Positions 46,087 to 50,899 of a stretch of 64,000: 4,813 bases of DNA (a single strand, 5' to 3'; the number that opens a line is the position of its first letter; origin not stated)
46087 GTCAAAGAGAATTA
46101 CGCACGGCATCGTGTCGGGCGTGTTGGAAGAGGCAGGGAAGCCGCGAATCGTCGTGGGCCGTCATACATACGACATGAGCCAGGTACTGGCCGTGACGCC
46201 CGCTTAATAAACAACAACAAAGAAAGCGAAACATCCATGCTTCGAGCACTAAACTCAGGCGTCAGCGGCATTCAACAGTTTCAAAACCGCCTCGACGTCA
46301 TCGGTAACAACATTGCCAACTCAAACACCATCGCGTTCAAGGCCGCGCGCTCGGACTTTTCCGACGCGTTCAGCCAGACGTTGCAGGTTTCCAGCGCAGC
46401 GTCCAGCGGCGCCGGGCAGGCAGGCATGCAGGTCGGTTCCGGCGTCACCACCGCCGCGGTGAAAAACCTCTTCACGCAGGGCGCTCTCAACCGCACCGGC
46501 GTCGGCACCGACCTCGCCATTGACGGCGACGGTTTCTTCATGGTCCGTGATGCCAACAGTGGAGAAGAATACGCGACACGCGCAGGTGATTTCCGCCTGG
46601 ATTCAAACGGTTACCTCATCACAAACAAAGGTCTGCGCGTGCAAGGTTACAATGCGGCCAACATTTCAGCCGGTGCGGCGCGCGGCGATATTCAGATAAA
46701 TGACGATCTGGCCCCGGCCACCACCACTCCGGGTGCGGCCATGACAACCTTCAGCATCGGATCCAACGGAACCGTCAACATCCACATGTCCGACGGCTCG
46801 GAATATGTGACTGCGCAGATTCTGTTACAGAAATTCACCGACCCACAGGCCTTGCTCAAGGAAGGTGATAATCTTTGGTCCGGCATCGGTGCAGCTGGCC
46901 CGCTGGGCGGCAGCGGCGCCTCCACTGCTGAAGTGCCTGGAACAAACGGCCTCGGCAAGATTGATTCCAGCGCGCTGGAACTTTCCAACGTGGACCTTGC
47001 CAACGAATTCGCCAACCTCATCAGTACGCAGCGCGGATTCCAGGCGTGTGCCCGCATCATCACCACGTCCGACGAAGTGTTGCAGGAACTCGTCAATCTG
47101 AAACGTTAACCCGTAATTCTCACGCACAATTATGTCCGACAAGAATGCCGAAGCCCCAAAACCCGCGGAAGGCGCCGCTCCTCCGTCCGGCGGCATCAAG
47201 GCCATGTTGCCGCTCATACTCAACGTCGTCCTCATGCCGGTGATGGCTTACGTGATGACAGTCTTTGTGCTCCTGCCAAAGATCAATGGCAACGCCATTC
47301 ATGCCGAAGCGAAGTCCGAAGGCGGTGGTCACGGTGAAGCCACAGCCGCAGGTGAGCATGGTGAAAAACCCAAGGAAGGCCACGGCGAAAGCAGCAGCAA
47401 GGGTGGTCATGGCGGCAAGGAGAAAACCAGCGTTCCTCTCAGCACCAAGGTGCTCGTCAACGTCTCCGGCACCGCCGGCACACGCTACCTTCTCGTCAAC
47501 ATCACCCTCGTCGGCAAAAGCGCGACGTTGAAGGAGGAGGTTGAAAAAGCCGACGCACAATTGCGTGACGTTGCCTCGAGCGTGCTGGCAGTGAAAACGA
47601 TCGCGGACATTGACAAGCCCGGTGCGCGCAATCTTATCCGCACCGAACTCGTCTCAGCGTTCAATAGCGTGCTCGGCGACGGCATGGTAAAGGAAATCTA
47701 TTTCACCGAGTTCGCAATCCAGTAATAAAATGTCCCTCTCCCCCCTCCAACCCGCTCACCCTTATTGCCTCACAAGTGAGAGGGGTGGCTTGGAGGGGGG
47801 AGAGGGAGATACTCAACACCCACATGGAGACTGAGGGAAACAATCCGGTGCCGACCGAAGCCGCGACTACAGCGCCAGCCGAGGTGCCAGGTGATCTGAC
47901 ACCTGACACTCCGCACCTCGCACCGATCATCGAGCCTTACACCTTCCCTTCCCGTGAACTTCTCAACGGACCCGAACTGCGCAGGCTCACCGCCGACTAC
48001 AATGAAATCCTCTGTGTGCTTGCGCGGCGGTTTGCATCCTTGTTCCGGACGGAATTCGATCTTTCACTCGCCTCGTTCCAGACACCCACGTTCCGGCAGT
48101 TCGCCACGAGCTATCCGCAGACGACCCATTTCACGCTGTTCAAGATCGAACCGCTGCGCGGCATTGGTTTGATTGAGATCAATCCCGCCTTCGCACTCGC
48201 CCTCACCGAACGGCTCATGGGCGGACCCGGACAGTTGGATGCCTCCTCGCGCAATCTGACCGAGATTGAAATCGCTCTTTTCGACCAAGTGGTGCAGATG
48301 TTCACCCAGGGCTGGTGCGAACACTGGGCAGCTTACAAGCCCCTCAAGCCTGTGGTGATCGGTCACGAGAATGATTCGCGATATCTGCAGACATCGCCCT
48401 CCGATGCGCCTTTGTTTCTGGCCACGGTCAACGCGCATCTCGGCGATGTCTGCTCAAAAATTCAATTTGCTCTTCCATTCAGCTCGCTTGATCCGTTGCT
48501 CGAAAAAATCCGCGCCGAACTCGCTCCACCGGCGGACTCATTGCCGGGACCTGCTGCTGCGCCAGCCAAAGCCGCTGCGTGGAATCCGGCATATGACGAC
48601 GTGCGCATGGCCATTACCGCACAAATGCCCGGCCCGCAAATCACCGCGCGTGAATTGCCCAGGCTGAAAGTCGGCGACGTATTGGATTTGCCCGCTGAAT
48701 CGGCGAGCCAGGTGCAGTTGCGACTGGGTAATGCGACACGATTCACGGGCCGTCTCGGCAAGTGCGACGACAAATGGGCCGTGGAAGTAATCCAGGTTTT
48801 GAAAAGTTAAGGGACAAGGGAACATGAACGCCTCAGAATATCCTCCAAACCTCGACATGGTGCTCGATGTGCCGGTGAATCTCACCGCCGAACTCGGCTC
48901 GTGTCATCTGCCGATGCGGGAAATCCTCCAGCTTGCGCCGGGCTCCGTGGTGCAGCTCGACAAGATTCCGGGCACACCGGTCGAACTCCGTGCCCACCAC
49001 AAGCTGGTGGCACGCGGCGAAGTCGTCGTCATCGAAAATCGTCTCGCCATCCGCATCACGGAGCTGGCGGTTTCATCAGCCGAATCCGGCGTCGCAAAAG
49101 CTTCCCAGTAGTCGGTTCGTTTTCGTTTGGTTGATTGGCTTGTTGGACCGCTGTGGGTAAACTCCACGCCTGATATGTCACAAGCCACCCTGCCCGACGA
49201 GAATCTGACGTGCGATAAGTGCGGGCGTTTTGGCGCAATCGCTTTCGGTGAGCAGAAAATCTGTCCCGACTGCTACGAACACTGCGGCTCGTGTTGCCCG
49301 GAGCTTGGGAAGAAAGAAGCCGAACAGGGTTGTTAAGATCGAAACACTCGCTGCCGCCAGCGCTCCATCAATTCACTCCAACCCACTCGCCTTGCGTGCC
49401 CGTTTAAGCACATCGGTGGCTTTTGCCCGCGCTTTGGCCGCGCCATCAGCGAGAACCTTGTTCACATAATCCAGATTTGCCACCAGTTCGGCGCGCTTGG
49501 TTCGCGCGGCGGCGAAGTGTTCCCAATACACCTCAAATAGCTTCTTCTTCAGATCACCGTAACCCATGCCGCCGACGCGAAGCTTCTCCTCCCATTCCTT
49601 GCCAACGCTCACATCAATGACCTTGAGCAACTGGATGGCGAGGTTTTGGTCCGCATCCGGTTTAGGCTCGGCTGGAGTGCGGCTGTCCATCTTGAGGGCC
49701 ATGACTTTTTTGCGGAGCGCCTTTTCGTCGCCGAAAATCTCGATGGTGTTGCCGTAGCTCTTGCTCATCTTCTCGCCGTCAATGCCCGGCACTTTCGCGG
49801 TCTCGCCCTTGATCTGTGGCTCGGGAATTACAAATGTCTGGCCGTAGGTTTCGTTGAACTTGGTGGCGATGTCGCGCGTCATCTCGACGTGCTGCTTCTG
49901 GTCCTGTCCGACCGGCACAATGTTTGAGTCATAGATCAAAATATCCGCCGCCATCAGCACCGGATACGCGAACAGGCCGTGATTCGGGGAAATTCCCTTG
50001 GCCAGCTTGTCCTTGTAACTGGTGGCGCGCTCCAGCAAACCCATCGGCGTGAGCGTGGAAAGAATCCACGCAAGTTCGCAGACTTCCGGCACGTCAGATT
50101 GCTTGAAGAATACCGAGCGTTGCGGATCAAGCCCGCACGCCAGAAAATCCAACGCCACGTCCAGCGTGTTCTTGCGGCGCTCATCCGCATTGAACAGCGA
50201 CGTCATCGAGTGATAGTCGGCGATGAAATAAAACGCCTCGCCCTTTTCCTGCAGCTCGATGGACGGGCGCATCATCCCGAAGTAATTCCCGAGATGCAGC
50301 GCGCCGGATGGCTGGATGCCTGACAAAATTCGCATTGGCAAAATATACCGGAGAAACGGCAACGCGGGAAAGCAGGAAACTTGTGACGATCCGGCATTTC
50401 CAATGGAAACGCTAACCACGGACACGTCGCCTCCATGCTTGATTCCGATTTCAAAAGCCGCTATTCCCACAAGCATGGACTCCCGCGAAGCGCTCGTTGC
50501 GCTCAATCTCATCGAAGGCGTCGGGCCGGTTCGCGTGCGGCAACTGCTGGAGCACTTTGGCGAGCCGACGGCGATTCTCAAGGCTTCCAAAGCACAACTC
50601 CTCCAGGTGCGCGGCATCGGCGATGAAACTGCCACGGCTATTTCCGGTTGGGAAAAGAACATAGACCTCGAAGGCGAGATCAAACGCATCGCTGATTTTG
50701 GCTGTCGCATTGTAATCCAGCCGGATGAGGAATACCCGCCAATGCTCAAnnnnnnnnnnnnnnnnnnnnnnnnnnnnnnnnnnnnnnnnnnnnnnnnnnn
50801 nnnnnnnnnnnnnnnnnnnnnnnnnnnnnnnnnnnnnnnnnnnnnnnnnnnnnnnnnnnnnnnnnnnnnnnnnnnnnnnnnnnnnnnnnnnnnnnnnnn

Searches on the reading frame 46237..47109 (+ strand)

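Call 34: search_protein_families(library=pfam, proteins=[window:46237-47109:+], max_evalue=0.00001)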
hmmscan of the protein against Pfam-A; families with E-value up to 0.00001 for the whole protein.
window:46237-47109:+ (290 aa): 3 families
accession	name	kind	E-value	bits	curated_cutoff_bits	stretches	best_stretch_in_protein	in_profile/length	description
PF22692.1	LlgE_F_G_D1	-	1.1e-15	57.9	27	1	94-181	1-63/64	Flagellar hook protein FlgE/F/G D1 domain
PF06429.18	Flg_bbr_C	-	4.4e-15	55.4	23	1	244-288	2-46/46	Flagellar basal body rod FlgEFG protein C-terminal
PF00460.25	Flg_bb_rod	-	3.3e-09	36.9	20.7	1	5-32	1-28/31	Flagella basal body rod protein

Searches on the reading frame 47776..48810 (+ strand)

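Call 34: search_protein_families(library=pfam, proteins=[window:47776-48810:+], max_evalue=0.00001)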
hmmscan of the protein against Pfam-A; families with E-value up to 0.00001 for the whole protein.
window:47776-48810:+ (344 aa): 2 families
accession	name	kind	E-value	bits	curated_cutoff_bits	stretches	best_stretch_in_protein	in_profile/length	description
PF02154.20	FliM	-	1.8e-25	90.4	27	1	67-244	13-191/192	Flagellar motor switch protein FliM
PF01052.25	FliMN_C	-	1.1e-12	48.1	23.8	1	274-342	4-72/73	Type III flagellar switch regulator (C-ring) FliN C-term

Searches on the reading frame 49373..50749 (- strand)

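Call 34: search_protein_families(library=pfam, proteins=[window:49373-50749:-], max_evalue=0.00001)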
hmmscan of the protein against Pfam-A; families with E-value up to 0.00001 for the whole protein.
window:49373-50749:- (458 aa): 1 family
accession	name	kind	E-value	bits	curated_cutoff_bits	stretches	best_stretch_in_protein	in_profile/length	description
PF00579.31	tRNA-synt_1b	-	2.7e-57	194.8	21.1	1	138-411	5-290/292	tRNA synthetases class I (W and Y)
